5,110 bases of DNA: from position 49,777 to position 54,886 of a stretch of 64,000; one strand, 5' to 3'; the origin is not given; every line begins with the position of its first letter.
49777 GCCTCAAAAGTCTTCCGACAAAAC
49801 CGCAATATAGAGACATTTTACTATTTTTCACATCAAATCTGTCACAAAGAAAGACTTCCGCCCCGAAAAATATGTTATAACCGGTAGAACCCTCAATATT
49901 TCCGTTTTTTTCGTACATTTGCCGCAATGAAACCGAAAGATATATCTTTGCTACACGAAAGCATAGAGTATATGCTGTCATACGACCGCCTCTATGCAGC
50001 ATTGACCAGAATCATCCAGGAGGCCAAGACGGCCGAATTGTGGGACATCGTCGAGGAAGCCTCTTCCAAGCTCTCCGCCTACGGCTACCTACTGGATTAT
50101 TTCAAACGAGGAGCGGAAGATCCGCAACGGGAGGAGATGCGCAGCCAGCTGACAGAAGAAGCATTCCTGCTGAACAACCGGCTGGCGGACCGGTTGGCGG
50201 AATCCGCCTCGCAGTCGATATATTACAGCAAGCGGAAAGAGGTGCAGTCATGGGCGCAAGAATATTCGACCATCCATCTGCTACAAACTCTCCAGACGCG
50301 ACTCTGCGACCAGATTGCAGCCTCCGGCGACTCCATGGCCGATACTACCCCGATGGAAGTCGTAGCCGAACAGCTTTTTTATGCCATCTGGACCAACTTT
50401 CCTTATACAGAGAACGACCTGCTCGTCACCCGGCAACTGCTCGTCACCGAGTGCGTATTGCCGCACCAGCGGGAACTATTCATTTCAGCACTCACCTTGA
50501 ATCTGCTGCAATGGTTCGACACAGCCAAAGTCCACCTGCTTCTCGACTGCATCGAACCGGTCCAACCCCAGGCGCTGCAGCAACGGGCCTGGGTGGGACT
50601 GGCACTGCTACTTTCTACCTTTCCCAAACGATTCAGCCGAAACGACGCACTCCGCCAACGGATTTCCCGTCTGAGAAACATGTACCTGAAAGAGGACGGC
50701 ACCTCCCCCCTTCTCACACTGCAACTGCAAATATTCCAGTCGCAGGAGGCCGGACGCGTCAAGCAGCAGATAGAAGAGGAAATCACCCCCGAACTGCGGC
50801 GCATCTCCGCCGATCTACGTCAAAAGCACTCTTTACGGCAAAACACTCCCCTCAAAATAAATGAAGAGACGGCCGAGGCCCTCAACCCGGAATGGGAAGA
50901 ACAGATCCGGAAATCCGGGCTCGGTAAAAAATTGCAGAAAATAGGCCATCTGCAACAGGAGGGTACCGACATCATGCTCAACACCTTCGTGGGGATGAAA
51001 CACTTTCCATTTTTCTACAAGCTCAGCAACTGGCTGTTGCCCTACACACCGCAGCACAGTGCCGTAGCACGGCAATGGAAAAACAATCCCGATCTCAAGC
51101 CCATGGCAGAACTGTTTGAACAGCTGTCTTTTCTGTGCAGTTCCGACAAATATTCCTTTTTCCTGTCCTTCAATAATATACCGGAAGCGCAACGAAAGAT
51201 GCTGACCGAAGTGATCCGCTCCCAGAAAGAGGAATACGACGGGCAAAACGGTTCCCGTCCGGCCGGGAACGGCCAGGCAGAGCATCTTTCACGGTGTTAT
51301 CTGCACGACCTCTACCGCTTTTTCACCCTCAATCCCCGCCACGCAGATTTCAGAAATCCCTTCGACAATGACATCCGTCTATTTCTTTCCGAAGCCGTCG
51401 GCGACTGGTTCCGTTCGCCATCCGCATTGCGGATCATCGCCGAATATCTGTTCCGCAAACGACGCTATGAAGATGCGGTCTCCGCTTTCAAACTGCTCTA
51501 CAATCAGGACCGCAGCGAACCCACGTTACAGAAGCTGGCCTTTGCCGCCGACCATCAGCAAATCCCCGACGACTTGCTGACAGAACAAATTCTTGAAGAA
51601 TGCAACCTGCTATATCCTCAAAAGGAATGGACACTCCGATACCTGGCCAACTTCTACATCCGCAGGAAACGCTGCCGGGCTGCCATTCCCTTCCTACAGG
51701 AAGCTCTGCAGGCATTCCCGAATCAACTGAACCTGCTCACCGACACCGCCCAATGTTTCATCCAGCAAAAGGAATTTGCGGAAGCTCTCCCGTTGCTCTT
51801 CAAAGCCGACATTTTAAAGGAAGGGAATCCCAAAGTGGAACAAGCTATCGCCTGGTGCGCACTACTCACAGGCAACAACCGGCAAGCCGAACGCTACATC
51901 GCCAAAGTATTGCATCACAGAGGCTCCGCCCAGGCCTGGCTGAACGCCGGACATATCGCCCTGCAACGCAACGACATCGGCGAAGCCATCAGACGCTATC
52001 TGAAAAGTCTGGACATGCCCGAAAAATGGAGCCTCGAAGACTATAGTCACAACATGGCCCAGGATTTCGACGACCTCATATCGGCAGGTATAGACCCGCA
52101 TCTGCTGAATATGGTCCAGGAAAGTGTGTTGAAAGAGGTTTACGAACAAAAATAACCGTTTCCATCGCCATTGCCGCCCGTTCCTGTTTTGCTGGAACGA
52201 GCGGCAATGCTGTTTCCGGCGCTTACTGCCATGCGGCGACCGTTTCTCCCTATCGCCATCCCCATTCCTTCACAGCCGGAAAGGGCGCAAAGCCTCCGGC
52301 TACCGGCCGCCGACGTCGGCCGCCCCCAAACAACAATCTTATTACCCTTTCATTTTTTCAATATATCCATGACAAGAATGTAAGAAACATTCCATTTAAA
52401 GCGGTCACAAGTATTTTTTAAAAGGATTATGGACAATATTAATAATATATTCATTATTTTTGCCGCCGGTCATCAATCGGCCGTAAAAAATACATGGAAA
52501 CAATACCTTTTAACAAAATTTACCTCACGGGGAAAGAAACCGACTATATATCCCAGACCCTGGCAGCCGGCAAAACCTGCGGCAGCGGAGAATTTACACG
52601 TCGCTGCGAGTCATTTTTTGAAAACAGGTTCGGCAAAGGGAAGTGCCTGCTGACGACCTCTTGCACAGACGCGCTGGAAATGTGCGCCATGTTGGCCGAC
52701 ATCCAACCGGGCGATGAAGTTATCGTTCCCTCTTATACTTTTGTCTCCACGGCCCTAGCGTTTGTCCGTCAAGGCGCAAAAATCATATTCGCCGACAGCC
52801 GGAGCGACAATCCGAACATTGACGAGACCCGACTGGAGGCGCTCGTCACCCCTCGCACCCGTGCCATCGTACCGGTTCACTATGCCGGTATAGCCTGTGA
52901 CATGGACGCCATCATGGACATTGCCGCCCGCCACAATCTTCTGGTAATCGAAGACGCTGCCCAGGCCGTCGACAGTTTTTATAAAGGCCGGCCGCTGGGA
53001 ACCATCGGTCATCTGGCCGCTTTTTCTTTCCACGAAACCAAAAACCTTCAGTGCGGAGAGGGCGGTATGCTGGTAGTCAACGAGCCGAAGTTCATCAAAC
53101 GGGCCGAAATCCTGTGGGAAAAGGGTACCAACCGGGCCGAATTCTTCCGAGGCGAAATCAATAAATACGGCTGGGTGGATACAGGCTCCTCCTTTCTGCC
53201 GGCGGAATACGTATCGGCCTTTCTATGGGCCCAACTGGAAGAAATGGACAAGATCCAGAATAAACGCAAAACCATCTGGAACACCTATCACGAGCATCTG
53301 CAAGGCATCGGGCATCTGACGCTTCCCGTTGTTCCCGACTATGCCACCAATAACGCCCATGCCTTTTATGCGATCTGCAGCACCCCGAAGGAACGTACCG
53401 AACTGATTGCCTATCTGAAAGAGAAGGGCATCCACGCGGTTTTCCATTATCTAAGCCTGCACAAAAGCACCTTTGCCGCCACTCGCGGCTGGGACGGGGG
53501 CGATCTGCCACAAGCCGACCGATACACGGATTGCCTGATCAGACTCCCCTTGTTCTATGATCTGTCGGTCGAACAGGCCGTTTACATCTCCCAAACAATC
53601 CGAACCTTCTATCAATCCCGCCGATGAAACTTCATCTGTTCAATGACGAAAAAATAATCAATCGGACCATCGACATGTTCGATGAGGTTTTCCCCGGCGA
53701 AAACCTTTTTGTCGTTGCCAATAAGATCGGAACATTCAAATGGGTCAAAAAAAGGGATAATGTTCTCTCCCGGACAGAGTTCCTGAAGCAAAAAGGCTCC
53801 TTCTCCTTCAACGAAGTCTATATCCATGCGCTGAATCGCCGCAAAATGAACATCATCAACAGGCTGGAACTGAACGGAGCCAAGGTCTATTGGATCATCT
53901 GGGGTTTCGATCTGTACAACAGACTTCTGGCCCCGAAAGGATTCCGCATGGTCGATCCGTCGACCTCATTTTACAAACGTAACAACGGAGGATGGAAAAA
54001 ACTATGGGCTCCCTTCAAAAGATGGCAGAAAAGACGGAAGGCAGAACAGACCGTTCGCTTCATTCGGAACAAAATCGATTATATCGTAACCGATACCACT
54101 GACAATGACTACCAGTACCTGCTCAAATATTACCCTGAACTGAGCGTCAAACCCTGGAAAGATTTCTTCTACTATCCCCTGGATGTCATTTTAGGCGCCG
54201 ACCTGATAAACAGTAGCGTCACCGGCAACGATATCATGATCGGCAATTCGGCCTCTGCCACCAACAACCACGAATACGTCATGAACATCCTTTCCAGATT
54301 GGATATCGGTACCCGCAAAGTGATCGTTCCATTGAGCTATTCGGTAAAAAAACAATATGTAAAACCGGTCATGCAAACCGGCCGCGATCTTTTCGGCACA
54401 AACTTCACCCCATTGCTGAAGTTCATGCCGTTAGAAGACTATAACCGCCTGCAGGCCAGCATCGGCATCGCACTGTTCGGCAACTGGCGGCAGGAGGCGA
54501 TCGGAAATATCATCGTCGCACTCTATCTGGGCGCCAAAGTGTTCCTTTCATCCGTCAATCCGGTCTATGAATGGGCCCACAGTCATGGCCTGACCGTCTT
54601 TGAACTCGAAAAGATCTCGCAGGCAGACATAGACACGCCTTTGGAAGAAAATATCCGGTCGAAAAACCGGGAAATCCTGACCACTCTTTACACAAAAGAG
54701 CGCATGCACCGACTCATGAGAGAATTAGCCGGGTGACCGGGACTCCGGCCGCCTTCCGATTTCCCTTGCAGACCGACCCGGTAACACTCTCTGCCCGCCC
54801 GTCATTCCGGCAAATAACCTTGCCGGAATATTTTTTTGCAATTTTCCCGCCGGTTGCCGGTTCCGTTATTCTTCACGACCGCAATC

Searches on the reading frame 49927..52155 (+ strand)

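Call 21: search_protein_families(library=pfam, proteins=[window:49927-52155:+], max_evalue=0.00001)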
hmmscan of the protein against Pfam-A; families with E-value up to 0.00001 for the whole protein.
window:49927-52155:+ (742 aa): 5 families
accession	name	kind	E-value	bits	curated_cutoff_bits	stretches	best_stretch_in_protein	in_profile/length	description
PF13432.12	TPR_16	-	3.3e-11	43.8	32.7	0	648-693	10-55/65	Tetratricopeptide repeat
PF13424.12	TPR_12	-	2.1e-09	37.9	30.1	0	568-624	4-68/77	Tetratricopeptide repeat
PF14559.12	TPR_19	-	8.3e-09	36.1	25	1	582-643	6-67/68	Tetratricopeptide repeat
PF07719.23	TPR_2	-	5.6e-07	29.6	27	0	668-696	1-29/34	Tetratricopeptide repeat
PF13428.12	TPR_14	-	2.1e-06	28.3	23.5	0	568-608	2-42/44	Tetratricopeptide repeat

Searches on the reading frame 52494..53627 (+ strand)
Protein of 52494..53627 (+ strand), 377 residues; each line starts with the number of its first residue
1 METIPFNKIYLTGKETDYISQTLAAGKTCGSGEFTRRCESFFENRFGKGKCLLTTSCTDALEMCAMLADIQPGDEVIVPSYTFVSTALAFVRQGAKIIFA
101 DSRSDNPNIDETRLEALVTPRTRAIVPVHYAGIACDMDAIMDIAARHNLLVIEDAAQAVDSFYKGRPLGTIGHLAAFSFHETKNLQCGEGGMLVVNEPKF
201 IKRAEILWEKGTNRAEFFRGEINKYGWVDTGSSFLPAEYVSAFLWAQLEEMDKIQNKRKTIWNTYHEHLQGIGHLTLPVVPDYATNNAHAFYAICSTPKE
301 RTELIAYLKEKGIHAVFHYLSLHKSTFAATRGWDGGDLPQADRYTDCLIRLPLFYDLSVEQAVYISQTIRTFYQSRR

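Call 21: search_protein_families(library=pfam, proteins=[window:52494-53627:+], max_evalue=0.00001)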
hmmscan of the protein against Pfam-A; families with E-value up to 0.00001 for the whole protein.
window:52494-53627:+ (377 aa): 3 families
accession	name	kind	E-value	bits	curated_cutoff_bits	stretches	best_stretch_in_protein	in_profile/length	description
PF01041.23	DegT_DnrJ_EryC1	-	6.8e-85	285.9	19.8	1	14-369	6-359/360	DegT/DnrJ/EryC1/StrS aminotransferase family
PF00155.27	Aminotran_1_2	-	1.6e-06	28.1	19.7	1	28-156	41-187/361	Aminotransferase class I and II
PF00266.25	Aminotran_5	-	1.6e-06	27.8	21.5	0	52-160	65-181/371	Aminotransferase class-V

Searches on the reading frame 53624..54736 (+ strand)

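Call 21: search_protein_families(library=pfam, proteins=[window:53624-54736:+], max_evalue=0.00001)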
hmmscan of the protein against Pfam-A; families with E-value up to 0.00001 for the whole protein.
window:53624-54736:+ (370 aa): 1 family
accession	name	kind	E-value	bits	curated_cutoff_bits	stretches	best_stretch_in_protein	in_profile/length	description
PF07429.17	Glyco_transf_56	-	1.3e-13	51.2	25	1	176-336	157-323/358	4-alpha-L-fucosyltransferase glycosyl transferase group 56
